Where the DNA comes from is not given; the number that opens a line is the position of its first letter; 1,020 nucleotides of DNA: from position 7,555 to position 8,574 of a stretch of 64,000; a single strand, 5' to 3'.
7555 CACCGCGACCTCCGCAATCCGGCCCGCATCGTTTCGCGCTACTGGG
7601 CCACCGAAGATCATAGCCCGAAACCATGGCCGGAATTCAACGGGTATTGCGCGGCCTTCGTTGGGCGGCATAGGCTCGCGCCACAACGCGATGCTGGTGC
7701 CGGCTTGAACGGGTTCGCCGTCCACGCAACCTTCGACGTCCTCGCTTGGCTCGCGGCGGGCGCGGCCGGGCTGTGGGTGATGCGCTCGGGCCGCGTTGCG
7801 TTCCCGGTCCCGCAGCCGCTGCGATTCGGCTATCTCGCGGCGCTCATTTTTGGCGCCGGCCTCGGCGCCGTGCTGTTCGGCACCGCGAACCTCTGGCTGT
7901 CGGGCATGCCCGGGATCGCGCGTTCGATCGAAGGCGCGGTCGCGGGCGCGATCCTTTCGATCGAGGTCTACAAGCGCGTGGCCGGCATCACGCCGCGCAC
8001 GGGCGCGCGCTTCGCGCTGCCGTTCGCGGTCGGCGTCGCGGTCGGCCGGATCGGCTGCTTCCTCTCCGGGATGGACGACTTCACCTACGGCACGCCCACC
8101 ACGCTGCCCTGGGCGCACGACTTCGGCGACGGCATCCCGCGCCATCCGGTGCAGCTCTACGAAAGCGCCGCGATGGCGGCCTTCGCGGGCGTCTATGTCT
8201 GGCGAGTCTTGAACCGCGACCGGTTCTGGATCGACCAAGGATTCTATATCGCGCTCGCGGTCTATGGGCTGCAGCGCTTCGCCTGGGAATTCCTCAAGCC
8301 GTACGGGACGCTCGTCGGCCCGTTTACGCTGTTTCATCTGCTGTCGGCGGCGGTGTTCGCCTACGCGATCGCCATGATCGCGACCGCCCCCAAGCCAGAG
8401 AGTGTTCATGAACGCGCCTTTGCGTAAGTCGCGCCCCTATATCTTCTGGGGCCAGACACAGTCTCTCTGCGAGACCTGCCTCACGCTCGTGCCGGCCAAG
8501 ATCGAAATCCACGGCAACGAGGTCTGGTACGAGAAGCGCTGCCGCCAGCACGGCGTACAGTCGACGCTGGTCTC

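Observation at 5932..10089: Divergent radical-SAM pair around an Lgt-like membrane transferase: candidate undescribed lipid or lipoprotein tailoring module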

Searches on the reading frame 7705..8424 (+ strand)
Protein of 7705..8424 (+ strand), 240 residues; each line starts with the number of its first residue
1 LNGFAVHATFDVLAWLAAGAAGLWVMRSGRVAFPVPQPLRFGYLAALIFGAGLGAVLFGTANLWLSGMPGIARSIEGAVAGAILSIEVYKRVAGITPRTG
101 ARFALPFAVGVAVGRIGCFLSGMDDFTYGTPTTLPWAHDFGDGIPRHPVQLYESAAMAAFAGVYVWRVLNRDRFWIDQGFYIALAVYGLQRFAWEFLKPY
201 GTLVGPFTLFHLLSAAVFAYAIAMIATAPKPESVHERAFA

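Call 5: search_protein_families(library=pfam, proteins=[window:7720-8424:+], max_evalue=0.01)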
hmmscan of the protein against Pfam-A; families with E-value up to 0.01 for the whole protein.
seq(235 aa): 1 family
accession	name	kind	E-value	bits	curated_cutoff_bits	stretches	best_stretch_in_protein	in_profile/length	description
PF01790.23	LGT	-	1.5e-18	67.4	24.9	1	37-221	52-239/240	Prolipoprotein diacylglyceryl transferase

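Call 6: search_protein_families(library=ncbifam, proteins=[window:7720-8424:+], max_evalue=0.01)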
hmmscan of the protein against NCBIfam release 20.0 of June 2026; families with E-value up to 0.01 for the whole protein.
seq(235 aa): 5 families
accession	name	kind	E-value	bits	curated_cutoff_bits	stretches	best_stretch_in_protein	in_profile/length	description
NF000775.0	PRK00052.2-5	equivalog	1.2e-09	38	428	1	102-225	148-279/288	prolipoprotein diacylglyceryl transferase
NF000778.0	PRK00052.3-4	equivalog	1.2e-06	28.4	334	1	70-194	88-214/252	prolipoprotein diacylglyceryl transferase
TIGR00544.1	lgt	equivalog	0.00022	20.7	118.9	1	69-194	100-235/280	prolipoprotein diacylglyceryl transferase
NF000784.0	PRK00052.4-5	subfamily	0.00083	18.5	409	1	69-133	88-151/298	prolipoprotein diacylglyceryl transferase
NF000777.0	PRK00052.3-2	equivalog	0.0029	17.2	558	1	54-193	100-244/310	prolipoprotein diacylglyceryl transferase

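Call 13: find_homologous_proteins(query=window:7705-8424:+, max_evalue=0.001)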
Query window:7705-8424:+ (240 aa): 4334 proteins with E <= 0.001 among 8000 candidates; the best 120 are listed.
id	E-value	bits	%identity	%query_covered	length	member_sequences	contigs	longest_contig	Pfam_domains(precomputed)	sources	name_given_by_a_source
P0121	3.5e-154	530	100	100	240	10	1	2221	PF01790.24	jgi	-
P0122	9.1e-133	460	86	100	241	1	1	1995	PF01790.24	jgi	jgi:prolipoprotein diacylglyceryltransferase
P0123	1.7e-132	459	83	100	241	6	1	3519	PF01790.24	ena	-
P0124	3.6e-131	454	82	100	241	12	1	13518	PF01790.24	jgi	-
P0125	5.5e-131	454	83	100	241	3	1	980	PF01790.24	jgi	jgi:prolipoprotein diacylglyceryltransferase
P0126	3.7e-130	451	83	100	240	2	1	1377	PF01790.24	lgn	-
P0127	4.4e-130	451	83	100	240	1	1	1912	PF01790.24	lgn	-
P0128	1.1e-129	449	82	100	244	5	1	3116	PF01790.24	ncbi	-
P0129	1.1e-129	449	83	100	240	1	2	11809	PF01790.24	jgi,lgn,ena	jgi:prolipoprotein diacylglyceryltransferase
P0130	1.3e-129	449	82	100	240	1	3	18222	PF01790.24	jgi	jgi:phosphatidylglycerol---prolipoprotein diacylglyceryl transferase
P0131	4.2e-129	448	83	100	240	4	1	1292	PF01790.24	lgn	-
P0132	1.2e-128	446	83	100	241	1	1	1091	PF01790.24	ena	-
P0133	2.6e-128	445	83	100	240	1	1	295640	PF01790.24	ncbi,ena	-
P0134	3.6e-128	445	82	100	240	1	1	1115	PF01790.24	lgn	-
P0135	4.4e-128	444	83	100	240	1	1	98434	PF01790.24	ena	-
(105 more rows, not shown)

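Call 35: search_solved_structures(query=window:7705-8424:+, max_evalue=1, show_alignments=2)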
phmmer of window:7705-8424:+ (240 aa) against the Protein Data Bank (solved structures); distinct sequences matched with E-value up to 1: 0.

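Call 39: search_solved_structures(query=A3, max_evalue=10, show_alignments=2)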
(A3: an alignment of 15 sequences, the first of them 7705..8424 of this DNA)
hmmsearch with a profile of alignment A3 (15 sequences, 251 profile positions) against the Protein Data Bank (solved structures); distinct sequences matched with E-value up to 10: 4.
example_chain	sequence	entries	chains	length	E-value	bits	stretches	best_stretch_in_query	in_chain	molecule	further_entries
5azb_A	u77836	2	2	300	4.2e-12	49.3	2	154-241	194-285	Prolipoprotein diacylglyceryl transferase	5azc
3bj1_A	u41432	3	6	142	0.25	14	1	51-97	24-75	hemoglobin alpha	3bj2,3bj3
8zb0_A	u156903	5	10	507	0.66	12.6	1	6-90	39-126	Proton-coupled zinc antiporter SLC30A1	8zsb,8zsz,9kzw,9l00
8xm6_B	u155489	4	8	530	0.72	12.5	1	6-90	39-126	Proton-coupled zinc antiporter SLC30A1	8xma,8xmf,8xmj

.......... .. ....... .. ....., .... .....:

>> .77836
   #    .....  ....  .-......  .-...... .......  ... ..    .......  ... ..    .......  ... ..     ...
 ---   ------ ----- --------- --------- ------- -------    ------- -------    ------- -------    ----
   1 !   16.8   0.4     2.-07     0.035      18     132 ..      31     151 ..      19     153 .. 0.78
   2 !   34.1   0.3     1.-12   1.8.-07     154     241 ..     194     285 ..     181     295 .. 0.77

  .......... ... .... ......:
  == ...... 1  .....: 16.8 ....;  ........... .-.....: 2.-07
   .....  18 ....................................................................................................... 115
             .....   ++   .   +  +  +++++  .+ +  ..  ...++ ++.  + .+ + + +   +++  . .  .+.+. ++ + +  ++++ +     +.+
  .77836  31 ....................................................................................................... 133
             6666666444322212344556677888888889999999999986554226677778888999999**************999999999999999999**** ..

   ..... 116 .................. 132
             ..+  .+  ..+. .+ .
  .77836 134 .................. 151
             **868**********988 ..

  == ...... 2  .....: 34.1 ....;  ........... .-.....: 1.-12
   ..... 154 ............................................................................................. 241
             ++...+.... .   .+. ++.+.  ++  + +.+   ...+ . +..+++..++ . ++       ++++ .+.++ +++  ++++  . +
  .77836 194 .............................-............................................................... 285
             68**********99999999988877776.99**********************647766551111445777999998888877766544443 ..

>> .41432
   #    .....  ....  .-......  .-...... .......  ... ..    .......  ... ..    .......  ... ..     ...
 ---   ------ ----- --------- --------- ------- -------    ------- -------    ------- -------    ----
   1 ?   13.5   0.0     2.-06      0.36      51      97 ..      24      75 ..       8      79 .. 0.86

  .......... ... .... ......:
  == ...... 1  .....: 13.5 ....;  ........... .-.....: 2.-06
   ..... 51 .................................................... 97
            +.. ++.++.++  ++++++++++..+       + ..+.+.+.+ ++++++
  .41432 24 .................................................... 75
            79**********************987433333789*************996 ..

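Call 44: find_homologous_proteins(query=A3, max_evalue=1e-15)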
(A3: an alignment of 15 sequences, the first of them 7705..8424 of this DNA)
Query A3 (15 sequences) (240 aa, profile of the alignment): 7852 proteins with E <= 1e-15 among 8000 candidates; the best 120 are listed.
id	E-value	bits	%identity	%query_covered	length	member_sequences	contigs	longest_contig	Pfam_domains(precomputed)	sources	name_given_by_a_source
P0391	2.2e-98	347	-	-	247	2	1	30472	PF01790.24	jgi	jgi:phosphatidylglycerol---prolipoprotein diacylglyceryl transferase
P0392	1.8e-97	344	-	-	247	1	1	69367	PF01790.24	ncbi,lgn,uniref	ncbi:prolipoprotein diacylglyceryl transferase [Neobacillus sp. NRS-1170]|uniref:prolipoprotein diac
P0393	2.0e-97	344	-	-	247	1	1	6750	PF01790.24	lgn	-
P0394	2.7e-97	343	-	-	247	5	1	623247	PF01790.24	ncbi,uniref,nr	ncbi:prolipoprotein diacylglyceryl transferase [Paenibacillus sp. BSR1-1]|uniref:prolipoprotein diac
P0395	1.6e-96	341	-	-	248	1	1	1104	PF01790.24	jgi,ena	-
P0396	1.2e-95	338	-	-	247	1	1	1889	PF01790.24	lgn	-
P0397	1.3e-95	338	-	-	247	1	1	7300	PF01790.24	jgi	jgi:phosphatidylglycerol:prolipoprotein diacylglycerol transferase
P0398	1.5e-95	338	-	-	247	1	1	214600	PF01790.24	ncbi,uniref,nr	ncbi:diacylglyceryl transferase [Bacillus sp. AFS076308]|uniref:prolipoprotein diacylglyceryl transf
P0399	1.5e-95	337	-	-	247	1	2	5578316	PF01790.24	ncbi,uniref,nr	ncbi:prolipoprotein diacylglyceryl transferase [Neobacillus soli]|uniref:prolipoprotein diacylglycer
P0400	1.7e-95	337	-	-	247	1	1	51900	PF01790.24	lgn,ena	-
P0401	1.9e-95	337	-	-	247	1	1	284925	PF01790.24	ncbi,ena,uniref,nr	ncbi:prolipoprotein diacylglyceryl transferase [Neobacillus muris]|uniref:prolipoprotein diacylglyce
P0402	2.1e-95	337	-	-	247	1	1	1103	PF01790.24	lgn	-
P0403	2.5e-95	337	-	-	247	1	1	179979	PF01790.24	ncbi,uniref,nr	ncbi:prolipoprotein diacylglyceryl transferase [Bacillus sp. AFS037270]|uniref:prolipoprotein diacyl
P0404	2.6e-95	337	-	-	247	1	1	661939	PF01790.24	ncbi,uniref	ncbi:prolipoprotein diacylglyceryl transferase [Neobacillus sp. NPDC093127]|uniref:prolipoprotein di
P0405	2.9e-95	337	-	-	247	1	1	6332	PF01790.24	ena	-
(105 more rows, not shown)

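Call 46: find_encoding_contigs(protein=P0399, flank=8000, max_places=2)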
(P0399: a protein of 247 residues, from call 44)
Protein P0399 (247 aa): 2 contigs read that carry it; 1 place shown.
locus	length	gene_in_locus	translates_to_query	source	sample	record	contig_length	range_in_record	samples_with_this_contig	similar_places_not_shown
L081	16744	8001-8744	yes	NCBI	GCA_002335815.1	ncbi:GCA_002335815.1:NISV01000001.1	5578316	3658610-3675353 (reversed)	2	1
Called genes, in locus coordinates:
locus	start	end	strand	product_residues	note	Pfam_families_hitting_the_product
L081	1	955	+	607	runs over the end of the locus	PF01558:POR, PF01855:POR_N, PF02780:Transketolase_C (faint), PF17147:PFOR_II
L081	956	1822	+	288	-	PF02775:TPP_enzyme_C, PF12367:PFO_beta_C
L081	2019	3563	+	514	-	PF00919:UPF0004, PF04055:Radical_SAM, PF01938:TRAM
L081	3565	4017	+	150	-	PF06133:Com_YlbF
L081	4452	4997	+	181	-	PF10628:CotE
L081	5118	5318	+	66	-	-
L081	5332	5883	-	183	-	PF13302:Acetyltransf_3, PF13420:Acetyltransf_4, PF00583:Acetyltransf_1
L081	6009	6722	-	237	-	PF13483:Lactamase_B_3, PF00753:Lactamase_B (weak), PF12706:Lactamase_B_2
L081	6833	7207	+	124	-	PF00376:MerR, PF12728:HTH_17 (faint), PF13411:MerR_1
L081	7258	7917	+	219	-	-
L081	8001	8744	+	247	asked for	PF01790:LGT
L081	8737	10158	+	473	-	PF23545:Zn_ribbon_HMPTM, PF04055:Radical_SAM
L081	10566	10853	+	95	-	-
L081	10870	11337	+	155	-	PF01613:Flavin_Reduct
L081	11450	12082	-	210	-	PF01810:LysE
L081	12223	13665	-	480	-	PF11794:HpaB_N, PF03241:HpaB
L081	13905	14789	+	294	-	PF13115:YtkA, PF00578:AhpC-TSA, PF02630:SCO1-SenC, PF08534:Redoxin (weak)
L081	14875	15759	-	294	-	PF00583:Acetyltransf_1, PF13527:Acetyltransf_9, PF13673:Acetyltransf_10 (weak), PF13508:Acetyltransf_7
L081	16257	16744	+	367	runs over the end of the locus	PF01594:AI-2E_transport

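Call 54: predict_structure(alignment_id=A5)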
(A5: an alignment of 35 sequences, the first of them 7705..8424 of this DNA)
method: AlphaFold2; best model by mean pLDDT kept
length: 240 residues; sequences in the alignment: 35
mean_pLDDT: 87.8   pTM: 0.85
mean pLDDT of the five models: 87.8, 87.3, 87.0, 86.8, 86.8
residues with pLDDT >= 90: 138; 70-90: 79; 50-70: 19; < 50: 4
segments of 3 or more residues with pLDDT < 50: none
pLDDT, mean of each block of 10 residues (from residue 1): 84 94 91 87 94 94 88 91 95 87 93 90 62 81 85 95 97 93 96 84 86 96 92 54
secondary structure, 60 per line:
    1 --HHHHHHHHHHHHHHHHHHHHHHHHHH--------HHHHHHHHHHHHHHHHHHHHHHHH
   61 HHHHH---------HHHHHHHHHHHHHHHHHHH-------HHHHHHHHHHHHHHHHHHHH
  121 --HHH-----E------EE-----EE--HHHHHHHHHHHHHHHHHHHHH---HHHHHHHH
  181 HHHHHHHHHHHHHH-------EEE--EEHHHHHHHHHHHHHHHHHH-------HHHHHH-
elements in order: H3-28 H37-65 H75-93 H101-120 H149-169 H173-194 E202-204 H209-226 H234-239

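Call 57: fold_search(model_id=the predicted structure, library=pdb)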
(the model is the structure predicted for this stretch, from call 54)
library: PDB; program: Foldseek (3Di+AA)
matches with E <= 10: 159; with E <= 0.001: 1
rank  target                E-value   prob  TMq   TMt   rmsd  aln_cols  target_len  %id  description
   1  5azb                  2.8e-04  1.00  0.61  0.53   5.9       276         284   18  Crystal structure of Escherichia coli Lgt in complex with phosphatidylglycerol and the inhibitor palmitic acid (released 2016-01-27)
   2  8jlc_A                4.1e-01  0.09  0.18  0.09  22.8       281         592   11  Cryo-EM structure of SV2A in complex with BoNT/A2 Hc and levetiracetam (released 2024-05-01)
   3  5ctg_C                6.4e-01  0.10  0.18  0.19  15.2       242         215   12  The 3.1 A resolution structure of a eukaryotic SWEET transporter (released 2015-10-28)
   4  7wv9_R                1.6e+00  0.08  0.23  0.20  15.7       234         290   14  Allosteric modulator ZCZ011 binding to CP55940-bound cannabinoid receptor 1 in complex with Gi protein (released 2022-06-15)
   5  6r0a                  1.6e+00  0.06  0.17  0.14  17.9       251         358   11  T. cruzi FPPS in complex with 3-((4-(benzo[d]thiazol-2-yl)piperazin-1-yl)methyl)-1H-indol-5-ol (released 2020-04-01)
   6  6h59_A                1.7e+00  0.14  0.28  0.32  12.2       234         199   13  Crystal structure of Mycobacterium tuberculosis phosphatidylinositol phosphate synthase (PgsA1) with CDP-DAG bound (released 2019-05-15)
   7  6r05                  1.7e+00  0.06  0.18  0.14  17.9       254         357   11  T. CRUZI FPPS IN COMPLEX WITH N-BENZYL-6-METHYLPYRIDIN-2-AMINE (released 2020-04-01)
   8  4o6y_B                1.7e+00  0.09  0.21  0.23  20.3       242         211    8  Crystal Structure of Cytochrome b561 (released 2014-02-05)
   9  1yhk                  1.7e+00  0.08  0.18  0.13  17.6       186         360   10  Trypanosoma cruzi farnesyl diphosphate synthase (released 2005-12-20)
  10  6h53_A                1.9e+00  0.16  0.32  0.38  10.6       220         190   10  Crystal structure of Mycobacterium tuberculosis phosphatidylinositol phosphate synthase (PgsA1) in apo form (released 2019-05-15)
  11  8dkw_P                2.0e+00  0.11  0.28  0.22  14.9       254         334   12  Cryo-EM structure of cystinosin N288K mutant in a cytosol-open state at pH5.0 (released 2022-09-21)
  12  4o7g_B                2.0e+00  0.08  0.20  0.22  20.9       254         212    9  Crystal Structure of Ascorbate-bound Cytochrome b561, crystal soaked in 1 M L-ascorbate for 40 minutes (released 2014-02-05)
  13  8wpu_A                2.2e+00  0.09  0.27  0.11  14.4       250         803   13  Human calcium-sensing receptor(CaSR) bound to cinacalcet in complex with Gq protein (released 2023-11-22)
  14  4avm                  2.2e+00  0.07  0.17  0.18  32.0       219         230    7  Crystal structure of the N-BAR domain of human bridging integrator 2. (released 2012-06-20)
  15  8yf0_C                2.2e+00  0.03  0.14  0.07  19.1       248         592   13  Cryo-EM structure of human SV2A (released 2024-06-12)
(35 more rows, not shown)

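Call 66: search_protein_families(library=pfam, proteins=[L081:7258-7914:+, L081:10566-10850:+], max_evalue=0.01)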
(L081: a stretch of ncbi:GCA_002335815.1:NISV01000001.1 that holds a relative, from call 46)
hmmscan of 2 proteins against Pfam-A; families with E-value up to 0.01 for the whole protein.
L081:7258-7914:+ (219 aa): 1 family
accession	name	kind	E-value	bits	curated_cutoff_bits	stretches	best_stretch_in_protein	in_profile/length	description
PF03764.24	EFG_IV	-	0.0033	17.6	24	1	97-166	30-102/121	Elongation factor G, domain IV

L081:10566-10850:+ (95 aa): 0 families

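Call 103: search_protein_families(library=padloc, proteins=[window:7705-8424:+], max_evalue=0.001)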
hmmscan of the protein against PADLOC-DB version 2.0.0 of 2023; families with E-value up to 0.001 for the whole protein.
window:7705-8424:+ (240 aa): 0 families
